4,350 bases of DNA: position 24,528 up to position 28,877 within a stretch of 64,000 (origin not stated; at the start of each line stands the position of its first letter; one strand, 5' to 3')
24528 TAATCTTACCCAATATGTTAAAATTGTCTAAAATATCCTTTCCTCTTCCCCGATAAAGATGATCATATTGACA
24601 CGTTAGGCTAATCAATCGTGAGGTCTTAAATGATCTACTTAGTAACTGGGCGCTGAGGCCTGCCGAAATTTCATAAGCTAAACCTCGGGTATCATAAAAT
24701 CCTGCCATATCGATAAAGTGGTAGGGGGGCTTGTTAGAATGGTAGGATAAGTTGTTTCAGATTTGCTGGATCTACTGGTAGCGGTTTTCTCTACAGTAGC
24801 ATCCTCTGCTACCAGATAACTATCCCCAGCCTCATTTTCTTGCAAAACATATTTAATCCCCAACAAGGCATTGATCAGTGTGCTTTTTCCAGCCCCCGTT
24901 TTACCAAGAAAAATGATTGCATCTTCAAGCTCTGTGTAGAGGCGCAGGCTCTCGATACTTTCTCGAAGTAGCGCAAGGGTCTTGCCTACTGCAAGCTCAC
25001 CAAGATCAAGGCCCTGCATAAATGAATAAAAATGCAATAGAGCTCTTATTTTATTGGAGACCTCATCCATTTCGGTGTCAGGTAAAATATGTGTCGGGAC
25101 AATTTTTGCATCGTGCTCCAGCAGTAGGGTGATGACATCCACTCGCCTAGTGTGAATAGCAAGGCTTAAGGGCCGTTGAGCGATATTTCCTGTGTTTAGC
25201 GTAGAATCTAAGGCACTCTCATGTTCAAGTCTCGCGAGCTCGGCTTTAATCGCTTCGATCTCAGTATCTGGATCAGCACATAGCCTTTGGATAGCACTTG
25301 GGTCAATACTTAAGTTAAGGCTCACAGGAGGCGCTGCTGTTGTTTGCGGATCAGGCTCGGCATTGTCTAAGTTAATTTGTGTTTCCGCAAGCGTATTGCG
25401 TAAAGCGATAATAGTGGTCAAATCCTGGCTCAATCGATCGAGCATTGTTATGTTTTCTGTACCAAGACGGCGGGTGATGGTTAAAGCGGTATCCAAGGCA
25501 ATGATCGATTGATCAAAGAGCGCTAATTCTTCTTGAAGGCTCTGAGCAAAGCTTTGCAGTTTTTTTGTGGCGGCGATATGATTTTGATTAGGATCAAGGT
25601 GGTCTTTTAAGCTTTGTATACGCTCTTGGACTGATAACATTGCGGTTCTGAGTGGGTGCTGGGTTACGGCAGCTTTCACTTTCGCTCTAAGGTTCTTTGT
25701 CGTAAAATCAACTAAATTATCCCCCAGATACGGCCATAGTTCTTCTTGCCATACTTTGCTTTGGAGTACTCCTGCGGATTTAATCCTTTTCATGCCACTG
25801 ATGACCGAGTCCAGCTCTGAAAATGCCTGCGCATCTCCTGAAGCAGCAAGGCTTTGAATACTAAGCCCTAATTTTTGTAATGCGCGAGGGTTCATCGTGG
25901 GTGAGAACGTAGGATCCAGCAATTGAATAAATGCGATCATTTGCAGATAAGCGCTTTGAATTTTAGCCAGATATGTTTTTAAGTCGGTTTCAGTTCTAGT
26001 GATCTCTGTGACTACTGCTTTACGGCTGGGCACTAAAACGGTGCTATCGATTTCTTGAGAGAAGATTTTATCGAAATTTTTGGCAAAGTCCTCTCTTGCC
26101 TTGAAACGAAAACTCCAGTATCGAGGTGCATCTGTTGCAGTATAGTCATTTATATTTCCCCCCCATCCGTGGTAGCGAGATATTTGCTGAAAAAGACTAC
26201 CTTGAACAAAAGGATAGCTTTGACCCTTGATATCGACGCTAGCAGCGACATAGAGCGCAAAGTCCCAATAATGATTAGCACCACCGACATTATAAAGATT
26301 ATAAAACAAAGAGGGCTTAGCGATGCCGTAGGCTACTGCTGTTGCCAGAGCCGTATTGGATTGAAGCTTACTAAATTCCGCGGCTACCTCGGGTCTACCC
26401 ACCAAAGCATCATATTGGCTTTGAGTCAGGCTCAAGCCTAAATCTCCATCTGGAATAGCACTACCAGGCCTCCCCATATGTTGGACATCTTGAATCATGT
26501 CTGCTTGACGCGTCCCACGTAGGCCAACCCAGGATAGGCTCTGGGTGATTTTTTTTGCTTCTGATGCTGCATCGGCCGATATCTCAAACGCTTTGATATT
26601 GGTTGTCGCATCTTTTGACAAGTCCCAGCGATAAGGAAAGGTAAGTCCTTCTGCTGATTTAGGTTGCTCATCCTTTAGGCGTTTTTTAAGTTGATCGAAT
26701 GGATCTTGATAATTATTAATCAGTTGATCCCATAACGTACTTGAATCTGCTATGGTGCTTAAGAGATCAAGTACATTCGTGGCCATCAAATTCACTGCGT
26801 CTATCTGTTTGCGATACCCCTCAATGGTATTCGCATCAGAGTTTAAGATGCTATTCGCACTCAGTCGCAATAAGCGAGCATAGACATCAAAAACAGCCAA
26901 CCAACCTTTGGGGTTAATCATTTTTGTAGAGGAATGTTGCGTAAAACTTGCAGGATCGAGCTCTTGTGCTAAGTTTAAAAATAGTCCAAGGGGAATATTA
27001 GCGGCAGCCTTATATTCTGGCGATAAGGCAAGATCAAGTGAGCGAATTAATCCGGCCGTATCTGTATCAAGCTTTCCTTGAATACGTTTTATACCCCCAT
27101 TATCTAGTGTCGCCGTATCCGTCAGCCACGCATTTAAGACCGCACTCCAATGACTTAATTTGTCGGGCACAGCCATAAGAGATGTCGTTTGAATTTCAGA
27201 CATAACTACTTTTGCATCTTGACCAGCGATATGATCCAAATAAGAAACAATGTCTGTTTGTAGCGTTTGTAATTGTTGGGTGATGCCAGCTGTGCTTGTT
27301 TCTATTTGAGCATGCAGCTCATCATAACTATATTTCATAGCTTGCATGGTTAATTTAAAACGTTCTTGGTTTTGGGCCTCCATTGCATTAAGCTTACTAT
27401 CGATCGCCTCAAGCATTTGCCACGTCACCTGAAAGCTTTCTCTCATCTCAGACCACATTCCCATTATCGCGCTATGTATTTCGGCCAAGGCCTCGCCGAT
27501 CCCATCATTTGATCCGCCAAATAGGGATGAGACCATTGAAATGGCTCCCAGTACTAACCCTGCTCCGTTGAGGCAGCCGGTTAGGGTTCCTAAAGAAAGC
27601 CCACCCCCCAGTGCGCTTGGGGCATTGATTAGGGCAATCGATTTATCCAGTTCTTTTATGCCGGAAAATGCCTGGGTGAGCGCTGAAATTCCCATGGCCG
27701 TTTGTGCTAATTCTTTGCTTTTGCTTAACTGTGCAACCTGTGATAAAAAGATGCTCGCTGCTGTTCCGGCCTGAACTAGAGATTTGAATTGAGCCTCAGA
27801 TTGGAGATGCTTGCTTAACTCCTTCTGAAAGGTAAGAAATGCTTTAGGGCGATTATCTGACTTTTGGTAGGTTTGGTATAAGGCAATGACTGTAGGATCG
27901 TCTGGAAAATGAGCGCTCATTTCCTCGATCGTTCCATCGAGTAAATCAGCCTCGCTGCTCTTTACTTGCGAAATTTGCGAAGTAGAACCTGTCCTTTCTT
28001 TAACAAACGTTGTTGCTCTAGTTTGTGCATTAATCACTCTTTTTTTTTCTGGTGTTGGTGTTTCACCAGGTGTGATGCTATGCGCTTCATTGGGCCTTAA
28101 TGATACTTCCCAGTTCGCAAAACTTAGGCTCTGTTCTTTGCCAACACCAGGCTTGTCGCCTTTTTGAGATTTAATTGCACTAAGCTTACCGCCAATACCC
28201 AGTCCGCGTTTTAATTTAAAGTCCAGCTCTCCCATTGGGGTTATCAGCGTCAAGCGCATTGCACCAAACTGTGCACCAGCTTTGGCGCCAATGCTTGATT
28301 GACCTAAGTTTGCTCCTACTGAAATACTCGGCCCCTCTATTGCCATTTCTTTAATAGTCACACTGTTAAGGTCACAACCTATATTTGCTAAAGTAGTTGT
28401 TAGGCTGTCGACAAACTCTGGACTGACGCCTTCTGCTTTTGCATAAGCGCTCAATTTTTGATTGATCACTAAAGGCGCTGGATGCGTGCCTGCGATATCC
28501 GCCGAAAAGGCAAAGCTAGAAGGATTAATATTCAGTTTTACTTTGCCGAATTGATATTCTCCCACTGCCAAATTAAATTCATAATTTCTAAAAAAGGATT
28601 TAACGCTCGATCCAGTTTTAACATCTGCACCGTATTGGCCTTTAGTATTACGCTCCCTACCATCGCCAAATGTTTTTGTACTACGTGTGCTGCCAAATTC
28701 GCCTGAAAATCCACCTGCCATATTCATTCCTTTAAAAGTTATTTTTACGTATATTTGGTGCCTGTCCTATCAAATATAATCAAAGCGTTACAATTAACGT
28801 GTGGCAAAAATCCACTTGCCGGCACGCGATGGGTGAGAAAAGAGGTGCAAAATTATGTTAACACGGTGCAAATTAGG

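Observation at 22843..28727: About 1,960-codon GTPase gene split inside its G domain by a frameshift at a G6 homopolymer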

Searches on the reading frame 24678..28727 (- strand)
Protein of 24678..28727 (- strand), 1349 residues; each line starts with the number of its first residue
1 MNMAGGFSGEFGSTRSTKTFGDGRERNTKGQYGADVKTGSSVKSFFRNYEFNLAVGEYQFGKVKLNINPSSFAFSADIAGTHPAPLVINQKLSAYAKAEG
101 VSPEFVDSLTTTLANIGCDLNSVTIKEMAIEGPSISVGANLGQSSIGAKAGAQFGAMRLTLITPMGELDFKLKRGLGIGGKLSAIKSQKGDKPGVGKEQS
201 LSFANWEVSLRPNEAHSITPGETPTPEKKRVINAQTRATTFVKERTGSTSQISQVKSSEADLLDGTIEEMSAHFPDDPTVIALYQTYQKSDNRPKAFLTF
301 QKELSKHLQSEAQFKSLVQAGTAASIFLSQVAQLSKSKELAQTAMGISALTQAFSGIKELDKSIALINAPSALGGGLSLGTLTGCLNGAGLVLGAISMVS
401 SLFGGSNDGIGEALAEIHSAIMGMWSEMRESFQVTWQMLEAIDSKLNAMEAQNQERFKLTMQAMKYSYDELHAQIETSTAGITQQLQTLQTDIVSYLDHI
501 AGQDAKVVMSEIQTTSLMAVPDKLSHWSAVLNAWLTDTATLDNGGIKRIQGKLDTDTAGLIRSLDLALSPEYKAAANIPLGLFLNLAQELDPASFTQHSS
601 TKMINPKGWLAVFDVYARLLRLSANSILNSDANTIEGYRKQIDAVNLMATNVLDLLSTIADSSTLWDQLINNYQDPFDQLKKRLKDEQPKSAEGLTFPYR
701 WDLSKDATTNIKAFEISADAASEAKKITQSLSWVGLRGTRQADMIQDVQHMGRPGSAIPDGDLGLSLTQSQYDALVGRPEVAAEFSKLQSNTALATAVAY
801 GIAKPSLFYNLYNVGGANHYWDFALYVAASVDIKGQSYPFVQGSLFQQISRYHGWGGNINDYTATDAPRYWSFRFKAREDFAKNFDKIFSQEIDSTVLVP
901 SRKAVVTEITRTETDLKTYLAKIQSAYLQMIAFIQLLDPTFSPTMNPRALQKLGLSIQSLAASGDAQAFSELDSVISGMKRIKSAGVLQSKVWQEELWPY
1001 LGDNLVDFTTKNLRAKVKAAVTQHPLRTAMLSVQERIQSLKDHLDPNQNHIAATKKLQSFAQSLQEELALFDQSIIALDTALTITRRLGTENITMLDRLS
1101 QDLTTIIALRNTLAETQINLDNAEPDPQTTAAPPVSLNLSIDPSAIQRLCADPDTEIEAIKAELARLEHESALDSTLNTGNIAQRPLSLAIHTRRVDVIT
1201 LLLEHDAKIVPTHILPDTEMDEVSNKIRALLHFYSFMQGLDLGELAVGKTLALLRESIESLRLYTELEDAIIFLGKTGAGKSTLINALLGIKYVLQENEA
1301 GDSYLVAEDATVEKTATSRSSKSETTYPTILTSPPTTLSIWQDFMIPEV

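Call 7: search_protein_families(library=pfam, proteins=[window:24678-28727:-], max_evalue=0.01)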
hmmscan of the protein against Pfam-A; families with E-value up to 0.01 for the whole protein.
window:24678-28727:- (1349 aa): 5 families
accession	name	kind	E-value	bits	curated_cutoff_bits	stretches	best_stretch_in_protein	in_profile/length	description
PF03193.22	RsgA_GTPase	-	5.4e-05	23.5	30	1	1253-1292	92-129/174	RsgA GTPase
PF01926.29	MMR_HSR1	-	0.00085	19.9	21.9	1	1271-1292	2-23/113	50S ribosome-binding GTPase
PF00005.33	ABC_tran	-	0.0019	19.3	25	1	1263-1293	6-36/137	ABC transporter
PF13555.12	AAA_29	-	0.0042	17.2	27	0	1267-1289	21-43/61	P-loop containing region of AAA domain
PF00350.29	Dynamin_N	-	0.006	17.1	27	0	1271-1293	1-23/168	Dynamin family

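Call 11: find_homologous_proteins(query=window:24678-28727:-)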
Query window:24678-28727:- (1349 aa): 3 proteins with E <= 0.001 among 8000 candidates.
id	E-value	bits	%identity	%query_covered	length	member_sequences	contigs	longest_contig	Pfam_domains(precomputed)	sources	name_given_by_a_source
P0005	0.0e+0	2972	100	100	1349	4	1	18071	-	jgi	jgi:ABC-type multidrug transport system fused ATPase/permease subunit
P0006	9.7e-200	684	34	95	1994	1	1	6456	PF01926.30,PF00350.30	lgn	-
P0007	3.9e-137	477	34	33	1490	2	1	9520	PF19193.7,PF01926.30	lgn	-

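Call 12: find_related_loci(query=window:24765-28727:-, collection=genome_contigs, flank=10000)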
Query window:24765-28727:- (1321 aa) in genome_contigs; peptide patterns used: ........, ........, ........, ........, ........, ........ (x = any residue, [..] = any of these).
35 stretches matched a pattern, but none encodes a relative of the query by tblastn (E <= 1e-3).

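Call 14: find_encoding_contigs(protein=P0005, flank=10000, max_places=10)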
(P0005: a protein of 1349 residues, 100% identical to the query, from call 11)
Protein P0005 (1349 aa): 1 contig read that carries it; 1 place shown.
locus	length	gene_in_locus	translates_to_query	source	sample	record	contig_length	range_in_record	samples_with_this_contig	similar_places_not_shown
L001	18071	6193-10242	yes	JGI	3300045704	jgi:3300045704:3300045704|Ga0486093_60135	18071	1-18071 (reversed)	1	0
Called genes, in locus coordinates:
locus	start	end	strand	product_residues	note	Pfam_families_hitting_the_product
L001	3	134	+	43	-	?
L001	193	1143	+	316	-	-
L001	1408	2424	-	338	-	-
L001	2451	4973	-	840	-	-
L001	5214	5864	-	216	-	PF08448:PAS_4, PF00196:GerE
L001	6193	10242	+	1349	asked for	-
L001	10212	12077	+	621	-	-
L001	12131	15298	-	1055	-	-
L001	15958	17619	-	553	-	-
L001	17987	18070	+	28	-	?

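Call 15: find_encoding_contigs(protein=P0006, flank=10000, max_places=10)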
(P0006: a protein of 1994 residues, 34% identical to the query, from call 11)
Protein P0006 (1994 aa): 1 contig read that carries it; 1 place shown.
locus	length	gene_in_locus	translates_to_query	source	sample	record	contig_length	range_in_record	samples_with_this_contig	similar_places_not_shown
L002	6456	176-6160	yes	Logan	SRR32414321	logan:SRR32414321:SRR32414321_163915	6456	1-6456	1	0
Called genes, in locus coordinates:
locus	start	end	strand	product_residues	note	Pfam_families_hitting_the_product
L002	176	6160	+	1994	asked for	PF00350:Dynamin_N (faint), PF01926:MMR_HSR1 (weak)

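Call 17: list_cluster_members(proteins=[window:24681-28727:-, window:22846-24708:-, P0001, P0006, P0007])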
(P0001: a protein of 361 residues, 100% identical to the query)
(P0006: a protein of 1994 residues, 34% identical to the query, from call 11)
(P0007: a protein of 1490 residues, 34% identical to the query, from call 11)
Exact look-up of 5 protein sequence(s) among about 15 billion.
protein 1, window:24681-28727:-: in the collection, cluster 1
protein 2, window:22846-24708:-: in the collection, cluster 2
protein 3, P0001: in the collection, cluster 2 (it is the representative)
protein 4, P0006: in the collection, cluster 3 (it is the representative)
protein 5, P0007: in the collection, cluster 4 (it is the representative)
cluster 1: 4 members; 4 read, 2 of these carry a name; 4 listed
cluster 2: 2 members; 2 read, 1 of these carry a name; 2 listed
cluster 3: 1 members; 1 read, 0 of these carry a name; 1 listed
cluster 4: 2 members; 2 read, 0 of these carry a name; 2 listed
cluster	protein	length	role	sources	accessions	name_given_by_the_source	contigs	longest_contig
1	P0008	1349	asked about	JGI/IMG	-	ABC-type multidrug transport system fused ATPase/permease subunit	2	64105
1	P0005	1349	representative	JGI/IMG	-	ABC-type multidrug transport system fused ATPase/permease subunit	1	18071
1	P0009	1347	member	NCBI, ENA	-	-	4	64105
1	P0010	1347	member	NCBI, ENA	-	-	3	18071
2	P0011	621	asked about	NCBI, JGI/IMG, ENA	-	hypothetical protein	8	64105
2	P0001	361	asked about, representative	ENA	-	-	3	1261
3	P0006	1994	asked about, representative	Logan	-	-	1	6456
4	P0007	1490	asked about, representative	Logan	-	-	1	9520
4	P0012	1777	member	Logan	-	-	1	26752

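Call 25: find_encoding_contigs(protein=P0012, flank=10000, max_places=5)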
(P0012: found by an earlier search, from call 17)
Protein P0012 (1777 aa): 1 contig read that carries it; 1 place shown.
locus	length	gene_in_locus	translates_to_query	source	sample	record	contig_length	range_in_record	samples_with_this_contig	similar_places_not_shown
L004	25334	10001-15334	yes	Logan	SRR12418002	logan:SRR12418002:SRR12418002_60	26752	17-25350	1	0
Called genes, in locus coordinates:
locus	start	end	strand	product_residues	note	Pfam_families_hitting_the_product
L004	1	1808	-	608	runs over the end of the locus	?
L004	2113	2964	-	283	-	PF01040:UbiA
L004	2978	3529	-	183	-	PF04345:Chor_lyase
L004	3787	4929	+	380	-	PF09839:DUF2066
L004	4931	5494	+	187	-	PF01066:CDP-OH_P_transf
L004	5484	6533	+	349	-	PF01594:AI-2E_transport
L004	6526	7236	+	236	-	PF00308:Bac_DnaA, PF22688:Hda_lid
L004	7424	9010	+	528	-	PF11741:AMIN, PF01520:Amidase_3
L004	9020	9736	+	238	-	-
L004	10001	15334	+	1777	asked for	PF19193:Tectonin, PF01926:MMR_HSR1 (weak)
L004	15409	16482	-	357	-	PF03739:LptF_LptG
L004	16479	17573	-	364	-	PF03739:LptF_LptG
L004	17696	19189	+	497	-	PF02789:Peptidase_M17_N, PF00883:Peptidase_M17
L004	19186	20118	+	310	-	PF00892:EamA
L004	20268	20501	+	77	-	PF01165:Ribosomal_S21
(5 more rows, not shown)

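Call 29: search_protein_families(library=pfam, proteins=[P0006, P0012], max_evalue=0.1)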
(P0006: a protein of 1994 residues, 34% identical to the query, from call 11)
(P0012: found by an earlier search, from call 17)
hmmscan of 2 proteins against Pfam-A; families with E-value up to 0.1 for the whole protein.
P0006 (1994 aa): 4 families
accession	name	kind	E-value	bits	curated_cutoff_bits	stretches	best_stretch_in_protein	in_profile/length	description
PF01926.29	MMR_HSR1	-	2.7e-07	31.1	21.9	1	1300-1416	2-99/113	50S ribosome-binding GTPase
PF00350.29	Dynamin_N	-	4.2e-06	27.3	27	1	1300-1323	1-24/168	Dynamin family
PF03193.22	RsgA_GTPase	-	0.00013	22.3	30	1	1284-1369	95-169/174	RsgA GTPase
PF04548.22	AIG1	-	0.0022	17.8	27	1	1300-1414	3-104/212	AIG1 family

P0012 (1777 aa): 16 families
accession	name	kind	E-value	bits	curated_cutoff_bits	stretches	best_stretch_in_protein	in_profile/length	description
PF19193.6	Tectonin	-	2.4e-27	96.2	30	2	860-957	4-96/216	Tectonin domain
PF01926.29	MMR_HSR1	-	1.6e-07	31.9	21.9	1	1354-1478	2-92/113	50S ribosome-binding GTPase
PF13671.12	AAA_33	-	0.00027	21.7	27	1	1354-1399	2-48/143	AAA domain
PF12796.13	Ank_2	-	0.0026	18.7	27.3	1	1253-1291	14-58/90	Ankyrin repeats (3 copies)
PF13521.12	AAA_28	-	0.0062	17.2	27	1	1354-1399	2-47/164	AAA domain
PF00009.33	GTP_EFTU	-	0.0062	16.6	26.5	1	1354-1431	6-81/188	Elongation factor Tu GTP binding domain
PF03193.22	RsgA_GTPase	-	0.0092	16.3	30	1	1352-1374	107-129/174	RsgA GTPase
PF00023.36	Ank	-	0.01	16.6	21.1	1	1265-1290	5-30/33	Ankyrin repeat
PF00005.33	ABC_tran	-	0.011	16.8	25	1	1353-1382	13-38/137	ABC transporter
PF13606.12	Ank_3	-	0.012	16.6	22.3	1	1264-1289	4-29/30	Ankyrin repeat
PF13238.12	AAA_18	-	0.034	15.1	29.4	0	1354-1373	1-20/128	AAA domain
PF13479.12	AAA_24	-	0.036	14.4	27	0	1354-1388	5-37/195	AAA domain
PF13401.12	AAA_22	-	0.041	14.6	27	0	1352-1373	6-27/130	AAA domain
PF12626.12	PolyA_pol_arg_C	-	0.06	13.8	22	0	1694-1760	34-98/119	Polymerase A arginine-rich C-terminus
PF05272.17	VapE-like_dom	-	0.073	13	25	0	1345-1376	45-76/217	Virulence-associated protein E-like domain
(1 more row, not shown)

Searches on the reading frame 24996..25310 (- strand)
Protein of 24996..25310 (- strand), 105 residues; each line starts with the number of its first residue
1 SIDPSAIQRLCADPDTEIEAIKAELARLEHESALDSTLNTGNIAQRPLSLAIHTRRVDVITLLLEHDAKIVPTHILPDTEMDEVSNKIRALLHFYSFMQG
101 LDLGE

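Call 85: search_protein_families(library=pfam, proteins=[window:24996-25310:-], max_evalue=10)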
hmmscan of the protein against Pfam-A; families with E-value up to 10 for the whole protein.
seq(105 aa): 1 family
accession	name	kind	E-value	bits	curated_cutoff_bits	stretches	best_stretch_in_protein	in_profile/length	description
PF12796.13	Ank_2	-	0.17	12.9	27.3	1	41-70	57-86/90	Ankyrin repeats (3 copies)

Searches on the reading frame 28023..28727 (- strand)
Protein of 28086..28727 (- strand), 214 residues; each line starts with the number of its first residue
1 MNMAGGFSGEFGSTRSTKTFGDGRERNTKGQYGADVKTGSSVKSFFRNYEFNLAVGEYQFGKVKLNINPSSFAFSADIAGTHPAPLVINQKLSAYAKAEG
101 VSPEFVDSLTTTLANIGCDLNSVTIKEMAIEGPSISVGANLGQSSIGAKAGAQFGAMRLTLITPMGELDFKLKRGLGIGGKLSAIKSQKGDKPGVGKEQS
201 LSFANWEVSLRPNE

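Call 72: predict_structure(alignment_id=A3)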
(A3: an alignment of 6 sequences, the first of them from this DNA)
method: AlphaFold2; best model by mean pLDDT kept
length: 235 residues; sequences in the alignment: 6
mean_pLDDT: 74.1   pTM: 0.59
mean pLDDT of the five models: 74.1, 73.1, 64.9, 64.3, 60.1
residues with pLDDT >= 90: 0; 70-90: 185; 50-70: 27; < 50: 23
segments of 3 or more residues with pLDDT < 50: 216-235
pLDDT, mean of each block of 10 residues (from residue 1): 70 83 77 81 73 62 76 79 76 81 80 75 83 82 85 84 82 84 72 77 84 51 32 27
secondary structure, 60 per line:
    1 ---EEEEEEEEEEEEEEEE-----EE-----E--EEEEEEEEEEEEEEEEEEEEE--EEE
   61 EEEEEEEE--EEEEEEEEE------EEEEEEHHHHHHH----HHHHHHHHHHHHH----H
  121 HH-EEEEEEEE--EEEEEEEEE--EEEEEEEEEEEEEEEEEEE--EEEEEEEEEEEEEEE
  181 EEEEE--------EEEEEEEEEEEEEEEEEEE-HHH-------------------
elements in order: E4-19 E35-55 E58-68 E71-79 E86-91 H92-98 H103-115 E124-131 E134-142 E145-163 E166-185 E194-212

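Call 75: fold_search(model_id=the predicted structure, library=pdb)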
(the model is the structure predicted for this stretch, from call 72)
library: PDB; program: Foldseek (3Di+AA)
matches with E <= 10: 1220; with E <= 0.001: 8
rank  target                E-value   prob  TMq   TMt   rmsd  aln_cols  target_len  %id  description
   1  3pgr                  1.6e-04  0.84  0.16  0.13  25.1       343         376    7  Asp348Arg mutant of EcFadL (released 2011-05-25)
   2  3pgs_A                4.8e-04  0.35  0.12  0.08  24.6       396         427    7  Phe3Gly mutant of EcFadL (released 2011-05-25)
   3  3pf1_A                5.0e-04  0.51  0.14  0.09  24.6       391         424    8  E. coli FadL Asp348Ala mutant (released 2011-05-25)
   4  2r4p_A                6.7e-04  0.47  0.14  0.10  25.1       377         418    7  Crystal structure of the long-chain fatty acid transporter FadL mutant G212E (released 2008-09-16)
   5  2r4n_A                6.7e-04  0.41  0.13  0.09  25.1       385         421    7  Crystal structure of the long-chain fatty acid transporter FadL mutant N33A (released 2008-09-16)
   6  3pgu                  7.4e-04  0.44  0.14  0.10  25.1       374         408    8  Phe3Glu mutant of EcFadL (released 2011-05-25)
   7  3pgs_B                8.2e-04  0.33  0.13  0.09  25.9       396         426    7  Phe3Gly mutant of EcFadL (released 2011-05-25)
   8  3dwn_A                8.6e-04  0.47  0.13  0.09  24.6       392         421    7  Crystal structure of the long-chain fatty acid transporter FadL mutant A77E/S100R (released 2008-12-16)
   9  2r4l_C                1.6e-03  0.35  0.14  0.09  24.7       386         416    8  Crystal structure of the long-chain fatty acid transporter FadL mutant P34A (released 2008-09-16)
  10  3wi5                  2.3e-03  0.54  0.17  0.14  19.5       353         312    6  Crystal structure of the Loop 7 mutant PorB from Neisseria meningitidis serogroup B (released 2014-01-01)
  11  7de8                  3.8e-03  0.66  0.19  0.14  20.2       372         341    7  Crystal Structure of outer membrane protein PorB with G103K mutations from Neisseria meningitidis W135 (released 2021-03-31)
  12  9a2m_MODEL_1_A        4.2e-03  0.90  0.23  0.17  21.8       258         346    6  Model of E. coli OmpA by in-cell photo-crosslinking MS and deep learning (released 2023-02-24)
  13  3wi4                  4.9e-03  0.44  0.18  0.14  19.9       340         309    8  Crystal structure of wild-type PorB from Neisseria meningitidis serogroup B (released 2014-01-01)
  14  1t16_A                5.4e-03  0.21  0.13  0.09  24.8       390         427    8  Crystal structure of the bacterial fatty acid transporter FadL from Escherichia coli (released 2004-06-15)
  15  8xjc_A                6.6e-03  0.51  0.18  0.16  17.5       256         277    9  a novel haemophore of of Riemerella anatipestifer (released 2025-06-25)
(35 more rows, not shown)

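Call 85: search_protein_families(library=pfam, proteins=[window:28086-28727:-], max_evalue=10)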
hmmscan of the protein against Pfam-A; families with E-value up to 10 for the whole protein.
seq(214 aa): 0 families
